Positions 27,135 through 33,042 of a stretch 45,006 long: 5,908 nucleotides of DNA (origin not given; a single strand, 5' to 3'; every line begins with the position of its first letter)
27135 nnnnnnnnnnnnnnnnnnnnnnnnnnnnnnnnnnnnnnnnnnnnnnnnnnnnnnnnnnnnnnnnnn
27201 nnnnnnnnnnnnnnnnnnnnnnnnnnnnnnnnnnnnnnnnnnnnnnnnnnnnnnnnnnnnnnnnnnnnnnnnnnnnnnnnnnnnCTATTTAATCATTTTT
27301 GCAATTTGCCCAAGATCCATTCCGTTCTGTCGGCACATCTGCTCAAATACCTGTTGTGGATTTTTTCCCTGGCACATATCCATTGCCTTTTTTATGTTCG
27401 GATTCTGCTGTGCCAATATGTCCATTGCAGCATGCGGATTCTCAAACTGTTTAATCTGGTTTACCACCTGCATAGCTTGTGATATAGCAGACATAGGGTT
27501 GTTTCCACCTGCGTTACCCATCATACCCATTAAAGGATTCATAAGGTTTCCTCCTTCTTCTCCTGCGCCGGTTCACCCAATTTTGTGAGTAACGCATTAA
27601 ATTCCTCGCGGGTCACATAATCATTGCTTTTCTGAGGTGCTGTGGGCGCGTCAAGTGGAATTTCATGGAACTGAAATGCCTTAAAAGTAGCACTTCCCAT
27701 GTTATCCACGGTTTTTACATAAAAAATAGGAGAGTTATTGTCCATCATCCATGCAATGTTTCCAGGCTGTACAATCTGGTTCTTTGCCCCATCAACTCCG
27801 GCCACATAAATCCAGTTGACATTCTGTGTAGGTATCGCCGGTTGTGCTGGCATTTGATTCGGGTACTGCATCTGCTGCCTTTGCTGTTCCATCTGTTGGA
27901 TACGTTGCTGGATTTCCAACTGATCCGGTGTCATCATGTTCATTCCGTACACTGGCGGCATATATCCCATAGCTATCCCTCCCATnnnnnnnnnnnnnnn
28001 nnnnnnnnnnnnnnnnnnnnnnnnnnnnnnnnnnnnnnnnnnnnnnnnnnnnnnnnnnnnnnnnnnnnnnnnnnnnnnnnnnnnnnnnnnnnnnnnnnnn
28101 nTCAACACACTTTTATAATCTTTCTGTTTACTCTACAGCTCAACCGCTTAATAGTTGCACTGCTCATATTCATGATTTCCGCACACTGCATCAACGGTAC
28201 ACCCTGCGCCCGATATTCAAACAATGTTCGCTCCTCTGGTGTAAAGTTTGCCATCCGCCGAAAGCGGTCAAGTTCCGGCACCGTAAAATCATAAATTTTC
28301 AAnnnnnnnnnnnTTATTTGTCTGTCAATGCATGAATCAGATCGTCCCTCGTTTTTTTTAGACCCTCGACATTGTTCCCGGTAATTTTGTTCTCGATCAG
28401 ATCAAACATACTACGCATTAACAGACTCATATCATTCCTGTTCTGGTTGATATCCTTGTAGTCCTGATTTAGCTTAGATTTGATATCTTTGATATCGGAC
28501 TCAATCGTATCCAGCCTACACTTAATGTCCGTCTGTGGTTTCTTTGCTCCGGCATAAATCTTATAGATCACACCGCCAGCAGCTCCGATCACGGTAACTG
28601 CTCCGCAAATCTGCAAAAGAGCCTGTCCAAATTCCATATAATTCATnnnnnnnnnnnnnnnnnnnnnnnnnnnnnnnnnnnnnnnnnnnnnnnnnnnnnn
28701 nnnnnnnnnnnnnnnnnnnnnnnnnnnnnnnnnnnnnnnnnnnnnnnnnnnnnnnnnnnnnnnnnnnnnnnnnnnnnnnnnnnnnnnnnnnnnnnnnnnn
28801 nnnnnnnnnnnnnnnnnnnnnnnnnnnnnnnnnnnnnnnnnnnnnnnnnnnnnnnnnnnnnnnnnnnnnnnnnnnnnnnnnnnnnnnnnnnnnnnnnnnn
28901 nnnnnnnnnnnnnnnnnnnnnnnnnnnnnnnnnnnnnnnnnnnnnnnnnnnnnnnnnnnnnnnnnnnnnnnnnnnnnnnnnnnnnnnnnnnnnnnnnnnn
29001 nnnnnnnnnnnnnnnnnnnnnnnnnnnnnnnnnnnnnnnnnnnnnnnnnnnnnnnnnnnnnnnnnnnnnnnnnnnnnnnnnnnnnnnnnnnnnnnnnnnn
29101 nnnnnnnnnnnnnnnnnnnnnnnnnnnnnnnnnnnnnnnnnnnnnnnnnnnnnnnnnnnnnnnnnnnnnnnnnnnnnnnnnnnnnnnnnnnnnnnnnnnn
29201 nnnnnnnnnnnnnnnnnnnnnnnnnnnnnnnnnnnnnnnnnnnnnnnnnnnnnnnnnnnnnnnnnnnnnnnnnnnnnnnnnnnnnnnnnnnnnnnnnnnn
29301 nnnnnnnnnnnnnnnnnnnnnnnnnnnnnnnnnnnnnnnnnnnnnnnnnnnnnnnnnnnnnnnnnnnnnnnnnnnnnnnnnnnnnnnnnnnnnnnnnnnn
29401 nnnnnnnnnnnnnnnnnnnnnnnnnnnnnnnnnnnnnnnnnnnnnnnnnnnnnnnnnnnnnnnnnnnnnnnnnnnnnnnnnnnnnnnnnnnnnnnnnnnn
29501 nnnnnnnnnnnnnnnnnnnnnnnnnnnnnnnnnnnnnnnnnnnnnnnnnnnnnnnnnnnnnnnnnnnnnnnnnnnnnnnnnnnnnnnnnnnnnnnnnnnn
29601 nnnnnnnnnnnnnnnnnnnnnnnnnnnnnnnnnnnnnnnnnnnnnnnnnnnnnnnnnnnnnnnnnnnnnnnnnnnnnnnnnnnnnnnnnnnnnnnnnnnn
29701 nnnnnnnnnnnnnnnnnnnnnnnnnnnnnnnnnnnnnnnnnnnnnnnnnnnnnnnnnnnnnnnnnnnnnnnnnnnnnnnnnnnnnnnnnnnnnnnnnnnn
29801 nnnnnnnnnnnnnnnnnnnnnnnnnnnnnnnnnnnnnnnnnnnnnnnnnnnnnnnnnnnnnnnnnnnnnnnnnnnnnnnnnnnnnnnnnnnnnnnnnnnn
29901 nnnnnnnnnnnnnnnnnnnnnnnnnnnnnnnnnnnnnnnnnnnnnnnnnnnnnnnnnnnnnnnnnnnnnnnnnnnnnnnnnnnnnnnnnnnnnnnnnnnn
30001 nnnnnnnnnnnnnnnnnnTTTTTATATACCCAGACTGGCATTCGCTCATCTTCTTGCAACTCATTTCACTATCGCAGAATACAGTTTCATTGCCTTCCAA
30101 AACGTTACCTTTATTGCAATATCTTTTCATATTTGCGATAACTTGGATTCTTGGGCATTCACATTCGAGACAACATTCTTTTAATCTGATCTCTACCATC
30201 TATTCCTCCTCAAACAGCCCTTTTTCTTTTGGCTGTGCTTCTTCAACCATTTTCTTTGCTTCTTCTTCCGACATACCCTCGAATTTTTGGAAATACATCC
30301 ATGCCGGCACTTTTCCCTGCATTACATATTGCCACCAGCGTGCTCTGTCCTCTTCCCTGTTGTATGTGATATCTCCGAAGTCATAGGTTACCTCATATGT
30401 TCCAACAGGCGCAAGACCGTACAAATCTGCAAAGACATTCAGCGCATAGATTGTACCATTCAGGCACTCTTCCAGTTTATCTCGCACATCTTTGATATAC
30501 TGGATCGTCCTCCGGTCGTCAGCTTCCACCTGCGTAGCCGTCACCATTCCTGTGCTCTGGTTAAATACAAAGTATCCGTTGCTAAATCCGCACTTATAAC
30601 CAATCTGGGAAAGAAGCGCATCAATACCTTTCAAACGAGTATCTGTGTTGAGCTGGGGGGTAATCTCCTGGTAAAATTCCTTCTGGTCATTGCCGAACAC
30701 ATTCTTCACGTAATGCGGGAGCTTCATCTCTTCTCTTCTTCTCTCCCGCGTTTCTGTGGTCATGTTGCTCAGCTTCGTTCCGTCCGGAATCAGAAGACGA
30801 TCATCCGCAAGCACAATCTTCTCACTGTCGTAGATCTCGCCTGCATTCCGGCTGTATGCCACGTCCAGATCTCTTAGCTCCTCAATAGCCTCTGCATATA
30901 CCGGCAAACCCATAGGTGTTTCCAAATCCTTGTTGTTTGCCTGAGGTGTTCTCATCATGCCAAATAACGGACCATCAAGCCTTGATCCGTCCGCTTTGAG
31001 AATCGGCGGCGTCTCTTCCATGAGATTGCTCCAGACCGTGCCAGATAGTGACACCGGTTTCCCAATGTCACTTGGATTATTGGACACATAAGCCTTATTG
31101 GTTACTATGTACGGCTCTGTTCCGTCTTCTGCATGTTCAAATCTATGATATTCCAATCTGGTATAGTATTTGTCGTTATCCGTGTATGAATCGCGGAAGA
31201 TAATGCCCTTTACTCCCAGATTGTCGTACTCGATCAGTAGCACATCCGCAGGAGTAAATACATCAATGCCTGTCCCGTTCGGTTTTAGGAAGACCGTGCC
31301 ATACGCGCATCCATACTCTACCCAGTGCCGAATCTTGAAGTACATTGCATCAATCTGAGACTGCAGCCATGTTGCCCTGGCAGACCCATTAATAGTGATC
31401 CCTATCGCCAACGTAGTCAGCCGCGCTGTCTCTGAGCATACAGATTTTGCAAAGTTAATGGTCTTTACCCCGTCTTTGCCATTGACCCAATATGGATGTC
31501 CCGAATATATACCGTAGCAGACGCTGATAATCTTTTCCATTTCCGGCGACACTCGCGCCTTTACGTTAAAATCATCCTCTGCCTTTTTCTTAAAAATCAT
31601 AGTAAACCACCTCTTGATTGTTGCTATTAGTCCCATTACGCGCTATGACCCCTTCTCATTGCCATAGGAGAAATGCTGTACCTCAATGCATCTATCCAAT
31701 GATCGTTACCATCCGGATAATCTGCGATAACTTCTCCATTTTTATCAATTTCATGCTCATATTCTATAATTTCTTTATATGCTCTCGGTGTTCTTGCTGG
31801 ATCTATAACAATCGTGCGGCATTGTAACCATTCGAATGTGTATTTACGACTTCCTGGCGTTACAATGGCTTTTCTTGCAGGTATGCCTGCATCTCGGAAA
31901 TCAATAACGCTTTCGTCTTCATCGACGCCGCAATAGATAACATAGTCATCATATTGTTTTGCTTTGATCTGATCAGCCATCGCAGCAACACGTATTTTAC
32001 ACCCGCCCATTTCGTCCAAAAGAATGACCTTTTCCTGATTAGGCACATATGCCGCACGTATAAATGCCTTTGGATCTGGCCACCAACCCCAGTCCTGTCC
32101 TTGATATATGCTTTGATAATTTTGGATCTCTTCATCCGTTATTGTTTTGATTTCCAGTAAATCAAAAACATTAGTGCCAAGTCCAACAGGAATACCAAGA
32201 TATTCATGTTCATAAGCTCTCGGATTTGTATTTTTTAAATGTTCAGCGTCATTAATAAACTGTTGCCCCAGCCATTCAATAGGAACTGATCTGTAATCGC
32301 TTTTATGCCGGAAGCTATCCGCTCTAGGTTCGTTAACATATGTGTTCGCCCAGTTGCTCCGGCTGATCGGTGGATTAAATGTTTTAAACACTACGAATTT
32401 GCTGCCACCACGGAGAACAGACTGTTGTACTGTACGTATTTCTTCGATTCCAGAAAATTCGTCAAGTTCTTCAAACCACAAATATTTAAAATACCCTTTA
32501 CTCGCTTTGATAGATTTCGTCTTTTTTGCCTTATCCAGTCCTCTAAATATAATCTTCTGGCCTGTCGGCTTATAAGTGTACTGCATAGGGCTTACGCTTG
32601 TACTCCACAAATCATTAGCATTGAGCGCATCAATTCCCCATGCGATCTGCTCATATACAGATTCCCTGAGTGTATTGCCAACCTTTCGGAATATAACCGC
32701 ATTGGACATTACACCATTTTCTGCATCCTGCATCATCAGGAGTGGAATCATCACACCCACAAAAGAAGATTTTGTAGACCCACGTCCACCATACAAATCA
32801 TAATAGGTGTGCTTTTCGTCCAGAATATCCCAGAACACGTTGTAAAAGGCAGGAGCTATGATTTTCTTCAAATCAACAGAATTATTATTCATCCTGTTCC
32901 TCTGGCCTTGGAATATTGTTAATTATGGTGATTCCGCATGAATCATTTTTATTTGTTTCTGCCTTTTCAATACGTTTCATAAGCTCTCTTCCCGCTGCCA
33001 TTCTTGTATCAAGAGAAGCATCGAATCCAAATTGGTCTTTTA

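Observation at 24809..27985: Uncharacterised seven-gene cassette wedged between the head-morphogenesis and scaffold genes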

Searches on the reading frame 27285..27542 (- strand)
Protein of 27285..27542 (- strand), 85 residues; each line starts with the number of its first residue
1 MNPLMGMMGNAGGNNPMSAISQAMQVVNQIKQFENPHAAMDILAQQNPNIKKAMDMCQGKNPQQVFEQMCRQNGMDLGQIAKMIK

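Call 3: search_protein_families(library=pfam, max_evalue=0.1, proteins=[window:27285-27542:-])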
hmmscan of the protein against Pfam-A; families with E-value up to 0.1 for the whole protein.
window:27285-27542:- (85 aa): 0 families

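Call 4: search_protein_families(library=phrogs, max_evalue=0.1, proteins=[window:27285-27542:-])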
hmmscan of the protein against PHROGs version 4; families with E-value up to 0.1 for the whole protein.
window:27285-27542:- (85 aa): 0 families

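Call 15: search_protein_families(library=ncbifam, max_evalue=0.1, proteins=[window:27285-27542:-])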
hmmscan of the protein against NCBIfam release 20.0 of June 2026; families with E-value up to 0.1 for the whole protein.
window:27285-27542:- (85 aa): 0 families

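Call 16: search_protein_families(library=padloc, max_evalue=0.1, proteins=[window:27285-27542:-])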
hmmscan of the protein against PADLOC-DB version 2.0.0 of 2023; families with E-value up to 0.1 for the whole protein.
window:27285-27542:- (85 aa): 0 families

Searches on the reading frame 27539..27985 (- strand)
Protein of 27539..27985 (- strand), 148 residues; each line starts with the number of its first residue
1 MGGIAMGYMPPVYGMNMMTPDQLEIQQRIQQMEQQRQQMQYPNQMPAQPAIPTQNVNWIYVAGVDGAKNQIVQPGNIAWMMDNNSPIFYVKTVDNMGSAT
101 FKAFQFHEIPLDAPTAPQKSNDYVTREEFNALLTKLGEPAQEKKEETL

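Call 3: search_protein_families(library=pfam, max_evalue=0.1, proteins=[window:27539-27985:-])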
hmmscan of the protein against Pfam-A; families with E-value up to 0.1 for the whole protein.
window:27539-27985:- (148 aa): 0 families

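Call 4: search_protein_families(library=phrogs, max_evalue=0.1, proteins=[window:27539-27985:-])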
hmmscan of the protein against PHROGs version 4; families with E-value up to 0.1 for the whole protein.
window:27539-27985:- (148 aa): 1 family
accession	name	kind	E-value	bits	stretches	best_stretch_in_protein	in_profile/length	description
phrog_21718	-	unknown function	3.3e-19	70.4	1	6-145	9-146/159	-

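Call 15: search_protein_families(library=ncbifam, max_evalue=0.1, proteins=[window:27539-27985:-])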
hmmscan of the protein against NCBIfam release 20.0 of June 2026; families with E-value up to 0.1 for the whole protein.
window:27539-27985:- (148 aa): 0 families

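Call 16: search_protein_families(library=padloc, max_evalue=0.1, proteins=[window:27539-27985:-])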
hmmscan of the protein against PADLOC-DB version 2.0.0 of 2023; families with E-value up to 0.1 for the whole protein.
window:27539-27985:- (148 aa): 0 families

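Call 33: search_solved_structures(query=A3, max_evalue=1)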
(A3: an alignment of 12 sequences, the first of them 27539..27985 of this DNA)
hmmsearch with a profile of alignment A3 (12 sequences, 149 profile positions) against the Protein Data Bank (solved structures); distinct sequences matched with E-value up to 1: 0.

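Call 51: find_homologous_proteins(query=window:27539-27970:-)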
Query window:27539-27970:- (143 aa): 327 proteins with E <= 0.001 among 327 candidates; the best 120 are listed.
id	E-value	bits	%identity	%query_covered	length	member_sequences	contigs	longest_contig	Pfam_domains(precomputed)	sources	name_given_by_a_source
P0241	2.6e-86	305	96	100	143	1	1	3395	-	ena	-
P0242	2.6e-86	304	96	100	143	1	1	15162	-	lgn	-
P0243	3.7e-86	304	96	100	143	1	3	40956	-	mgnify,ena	mgnify:FL=1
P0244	6.6e-86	303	96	100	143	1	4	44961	-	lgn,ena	-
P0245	7.6e-86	303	95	100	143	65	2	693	-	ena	-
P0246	7.0e-84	297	94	100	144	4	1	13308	-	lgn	-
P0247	2.9e-75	269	89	100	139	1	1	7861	-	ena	-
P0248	8.2e-69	248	87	100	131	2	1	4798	-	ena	-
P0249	7.4e-62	225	82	100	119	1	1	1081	-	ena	-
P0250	6.1e-51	190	65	95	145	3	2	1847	-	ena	-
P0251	4.0e-50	187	66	94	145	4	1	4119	-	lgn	-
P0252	5.0e-50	187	64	96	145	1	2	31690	-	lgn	-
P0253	1.6e-49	185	65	94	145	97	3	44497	-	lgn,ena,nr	nr:MAG TPA: hypothetical protein [Caudoviricetes sp.]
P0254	2.3e-47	178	71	66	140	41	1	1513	-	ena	-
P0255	3.2e-47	178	66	99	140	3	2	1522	-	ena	-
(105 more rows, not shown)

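Call 59: predict_structure(alignment_id=A7)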
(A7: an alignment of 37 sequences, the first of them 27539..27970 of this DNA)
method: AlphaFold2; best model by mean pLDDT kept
length: 143 residues; sequences in the alignment: 37
mean_pLDDT: 66.4   pTM: 0.41
mean pLDDT of the five models: 66.4, 64.5, 58.9, 47.3, 43.6
residues with pLDDT >= 90: 20; 70-90: 48; 50-70: 39; < 50: 36
segments of 3 or more residues with pLDDT < 50: 1-13, 36-48, 135-143
pLDDT, mean of each block of 10 residues (from residue 1): 37 54 69 49 43 86 87 88 90 88 70 57 73 47 34
secondary structure, 60 per line:
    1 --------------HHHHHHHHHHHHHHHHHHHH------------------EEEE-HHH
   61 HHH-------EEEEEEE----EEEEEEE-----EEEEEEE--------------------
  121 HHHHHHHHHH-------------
elements in order: H15-34 E53-56 H58-63 E71-77 E82-88 E94-100 H121-130

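Call 62: fold_search(model_id=the predicted structure, library=pdb)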
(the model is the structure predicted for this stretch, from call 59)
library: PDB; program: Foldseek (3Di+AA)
matches with E <= 10: 862; with E <= 0.001: 0
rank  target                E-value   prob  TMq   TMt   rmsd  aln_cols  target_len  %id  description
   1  1tyv                  2.1e-01  0.90  0.24  0.07   3.2        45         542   13  STRUCTURE OF TAILSPIKE-PROTEIN (released 1997-07-23)
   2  5tq1_A                2.1e-01  0.89  0.28  0.36   5.2        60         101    8  Phospholipase C gamma-1 C-terminal SH2 domain bound to a phosphopeptide derived from the insulin receptor (released 2017-04-19)
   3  3gyx_B                2.5e-01  0.66  0.22  0.19  11.0        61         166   15  Crystal structure of adenylylsulfate reductase from Desulfovibrio gigas (released 2009-12-15)
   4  4tzi_B                2.7e-01  0.63  0.27  0.34   5.0        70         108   17  Structure of unliganded Lyn SH2 domain (released 2015-01-21)
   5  5kew_E                2.9e-01  0.92  0.21  0.34   4.1        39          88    8  Vibrio parahaemolyticus VtrA/VtrC complex bound to the bile salt taurodeoxycholate (released 2016-07-20)
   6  3th0_A                2.9e-01  0.89  0.25  0.07   3.0        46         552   13  P22 Tailspike complexed with S.Paratyphi O antigen octasaccharide (released 2012-08-29)
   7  1tsp                  3.5e-01  0.82  0.24  0.07   3.2        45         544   13  CRYSTAL STRUCTURE OF P22 TAILSPIKE PROTEIN: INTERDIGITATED SUBUNITS IN A THERMOSTABLE TRIMER (released 1995-09-15)
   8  6kc4_C                3.5e-01  0.75  0.27  0.35   4.1        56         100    9  Crystal structure of human Fer SH2 domain bound to a phosphopeptide (DEpYENVD) (released 2019-09-04)
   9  6xar_A                3.7e-01  0.80  0.26  0.13   3.3        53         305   13  Structure of CBL tyrosine kinase binding domain (TKBD) with C-terminal tail of Src-like kinase protein 2 (SLAP2) (released 2021-03-03)
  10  3riq                  3.9e-01  0.66  0.22  0.07   4.1        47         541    4  Siphovirus 9NA tailspike receptor binding domain (released 2012-02-29)
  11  5j3x_F                4.2e-01  0.60  0.25  0.11   5.0        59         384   17  Structure of c-CBL Y371F (released 2016-09-21)
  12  1i1n                  4.5e-01  0.82  0.26  0.17   3.5        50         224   14  HUMAN PROTEIN L-ISOASPARTATE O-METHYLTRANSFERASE WITH S-ADENOSYL HOMOCYSTEINE (released 2002-03-13)
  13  1tyu_A                4.5e-01  0.82  0.25  0.07   2.9        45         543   13  STRUCTURE OF TAILSPIKE-PROTEIN (released 1997-07-23)
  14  2vfp                  4.5e-01  0.77  0.25  0.07   3.3        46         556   13  Low Temperature Structure of P22 Tailspike Protein Fragment (109-666), Mutant V349L (released 2008-12-16)
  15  4lud_B                4.5e-01  0.57  0.24  0.10   4.3        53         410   19  Crystal Structure of HCK in complex with the fluorescent compound SKF86002 (released 2014-02-12)
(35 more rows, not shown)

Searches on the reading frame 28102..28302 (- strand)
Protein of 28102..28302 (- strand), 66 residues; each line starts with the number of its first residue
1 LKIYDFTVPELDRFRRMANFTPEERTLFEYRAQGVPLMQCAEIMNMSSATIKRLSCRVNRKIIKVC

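Call 3: search_protein_families(library=pfam, max_evalue=0.1, proteins=[window:28102-28302:-])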
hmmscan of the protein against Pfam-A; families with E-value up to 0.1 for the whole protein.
window:28102-28302:- (66 aa): 5 families
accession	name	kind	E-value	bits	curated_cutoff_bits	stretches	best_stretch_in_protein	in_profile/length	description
PF08281.18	Sigma70_r4_2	-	0.0012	18.9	25.7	1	21-54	12-46/54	Sigma-70, region 4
PF00196.25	GerE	-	0.0026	17.8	23.5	1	19-61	2-44/57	Bacterial regulatory proteins, luxR family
PF13518.12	HTH_28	-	0.031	14.8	25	1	29-54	7-32/52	Helix-turn-helix domain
PF13936.12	HTH_38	-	0.073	13.3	27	0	21-53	6-39/44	Helix-turn-helix domain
PF04545.22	Sigma70_r4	-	0.092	12.7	24.1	0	20-59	5-45/50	Sigma-70, region 4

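Call 4: search_protein_families(library=phrogs, max_evalue=0.1, proteins=[window:28102-28302:-])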
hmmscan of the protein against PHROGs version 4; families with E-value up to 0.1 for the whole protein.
window:28102-28302:- (66 aa): 4 families
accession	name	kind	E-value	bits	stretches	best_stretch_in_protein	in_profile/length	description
phrog_1190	-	transcription regulation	0.00027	21.8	1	17-63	109-156/167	RNA polymerase sigma factor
phrog_125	-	DNA, RNA and nucleotide metabolism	0.012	16.2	1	16-55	159-200/254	DNA invertase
phrog_1740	-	transcription regulation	0.016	14.7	1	17-58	166-208/567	RNA polymerase sigma factor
phrog_3855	-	DNA, RNA and nucleotide metabolism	0.029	15.8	1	19-59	64-104/115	HTH DNA binding protein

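Call 15: search_protein_families(library=ncbifam, max_evalue=0.1, proteins=[window:28102-28302:-])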
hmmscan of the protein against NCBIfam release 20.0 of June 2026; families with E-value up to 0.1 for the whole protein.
window:28102-28302:- (66 aa): 2 families
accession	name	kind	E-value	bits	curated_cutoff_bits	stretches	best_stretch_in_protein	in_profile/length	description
TIGR02937.1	sigma70-ECF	superfamily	0.0026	17.4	42.9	1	17-63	115-162/165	sigma-70 family RNA polymerase sigma factor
TIGR02999.1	Sig-70_X6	subfamily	0.025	14.5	126.15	1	13-53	128-169/183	ECF-type sigma factor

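Call 16: search_protein_families(library=padloc, max_evalue=0.1, proteins=[window:28102-28302:-])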
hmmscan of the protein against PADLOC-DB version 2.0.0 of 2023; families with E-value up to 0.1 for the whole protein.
window:28102-28302:- (66 aa): 0 families

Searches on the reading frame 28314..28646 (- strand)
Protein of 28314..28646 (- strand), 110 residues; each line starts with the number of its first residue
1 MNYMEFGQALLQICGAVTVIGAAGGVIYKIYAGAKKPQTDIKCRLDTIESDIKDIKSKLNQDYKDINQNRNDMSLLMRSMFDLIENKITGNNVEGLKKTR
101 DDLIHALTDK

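Call 3: search_protein_families(library=pfam, max_evalue=0.1, proteins=[window:28314-28646:-])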
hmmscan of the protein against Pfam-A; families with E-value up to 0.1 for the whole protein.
window:28314-28646:- (110 aa): 5 families
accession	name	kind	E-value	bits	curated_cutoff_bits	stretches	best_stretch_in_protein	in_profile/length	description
PF04888.17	SseC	-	0.00028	21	30.2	1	8-88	224-303/312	Secretion system effector C (SseC) like family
PF19962.4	EAD9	-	0.054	13.7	25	0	39-61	39-61/62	Effector-associated domain 9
PF18599.6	LCIB_C_CA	-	0.054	13.2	25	1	21-89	113-181/223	Limiting CO2-inducible proteins B/C beta carbonyic anhydrases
PF05659.16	RPW8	-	0.055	13.6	30.4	1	19-78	8-66/139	Arabidopsis broad-spectrum mildew resistance protein RPW8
PF10186.14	ATG14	-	0.069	12.7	33.2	1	36-104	69-136/347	Vacuolar sorting 38 and autophagy-related subunit 14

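Call 4: search_protein_families(library=phrogs, max_evalue=0.1, proteins=[window:28314-28646:-])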
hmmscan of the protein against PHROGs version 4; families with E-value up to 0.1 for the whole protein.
window:28314-28646:- (110 aa): 13 families
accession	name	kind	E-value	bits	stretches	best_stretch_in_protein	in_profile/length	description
phrog_1009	-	unknown function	2e-05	25.6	1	10-70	11-68/103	-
phrog_19741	-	unknown function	0.0024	17.6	1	38-77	273-309/663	-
phrog_1863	-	unknown function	0.0063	17.4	1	15-68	10-69/97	-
phrog_3556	-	unknown function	0.0087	16.2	1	41-87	172-225/276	-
phrog_11331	-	unknown function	0.016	16.8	1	28-71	42-86/95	-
phrog_25038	-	unknown function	0.018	14.9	1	13-109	99-195/476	-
phrog_736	-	unknown function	0.034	15.3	1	1-74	3-83/112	-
phrog_19108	-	unknown function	0.038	15.6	1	8-79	16-85/112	-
phrog_20965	-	unknown function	0.045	14.9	1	15-94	16-96/122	-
phrog_739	-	lysis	0.064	14.5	1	20-85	12-69/122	Rz-like spanin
phrog_37469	-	unknown function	0.065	14.5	0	17-74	47-103/111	-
phrog_1535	-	tail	0.07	12.2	1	32-85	123-176/1152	tail length tape measure protein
phrog_19735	-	unknown function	0.075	14.4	1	36-91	16-71/94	-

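Call 15: search_protein_families(library=ncbifam, max_evalue=0.1, proteins=[window:28314-28646:-])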
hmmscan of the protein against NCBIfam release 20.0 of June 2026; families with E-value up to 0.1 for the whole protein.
window:28314-28646:- (110 aa): 0 families

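Call 16: search_protein_families(library=padloc, max_evalue=0.1, proteins=[window:28314-28646:-])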
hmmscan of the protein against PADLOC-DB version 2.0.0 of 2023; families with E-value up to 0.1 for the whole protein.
window:28314-28646:- (110 aa): 1 family
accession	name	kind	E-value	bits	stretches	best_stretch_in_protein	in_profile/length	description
PDLC02590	DrmC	-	0.028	12.9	1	45-88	45-88/88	DrmC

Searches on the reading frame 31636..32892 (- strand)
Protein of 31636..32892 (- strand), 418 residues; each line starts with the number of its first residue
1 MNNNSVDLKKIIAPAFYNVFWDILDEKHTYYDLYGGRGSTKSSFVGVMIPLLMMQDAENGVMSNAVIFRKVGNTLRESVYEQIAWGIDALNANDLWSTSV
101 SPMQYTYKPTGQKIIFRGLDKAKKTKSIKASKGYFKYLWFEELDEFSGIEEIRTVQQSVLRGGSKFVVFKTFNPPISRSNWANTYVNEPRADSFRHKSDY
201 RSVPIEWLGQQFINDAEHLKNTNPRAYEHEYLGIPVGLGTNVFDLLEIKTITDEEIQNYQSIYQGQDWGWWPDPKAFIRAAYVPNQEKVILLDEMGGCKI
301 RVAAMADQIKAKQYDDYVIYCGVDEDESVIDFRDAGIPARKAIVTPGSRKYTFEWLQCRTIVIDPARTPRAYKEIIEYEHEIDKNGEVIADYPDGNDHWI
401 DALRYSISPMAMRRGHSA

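Call 37: search_protein_families(library=phrogs, max_evalue=0.00001, proteins=[window:31636-32892:-])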
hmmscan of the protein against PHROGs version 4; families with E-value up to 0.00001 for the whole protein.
window:31636-32892:- (418 aa): 6 families
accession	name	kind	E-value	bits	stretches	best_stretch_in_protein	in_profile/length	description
phrog_3717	-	head and packaging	6.8e-53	180.9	1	11-279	6-269/277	terminase large subunit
phrog_2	-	head and packaging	1.2e-39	137.7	1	20-414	267-596/807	terminase large subunit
phrog_18557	-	head and packaging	1.9e-25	89.8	1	340-416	2-79/88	terminase large subunit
phrog_5653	-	head and packaging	1.4e-24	87.9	1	242-414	10-184/199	terminase large subunit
phrog_6672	-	head and packaging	9.5e-15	55.4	1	289-415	7-134/145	terminase large subunit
phrog_8711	-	head and packaging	6.3e-12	46.4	1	6-91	3-84/89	terminase large subunit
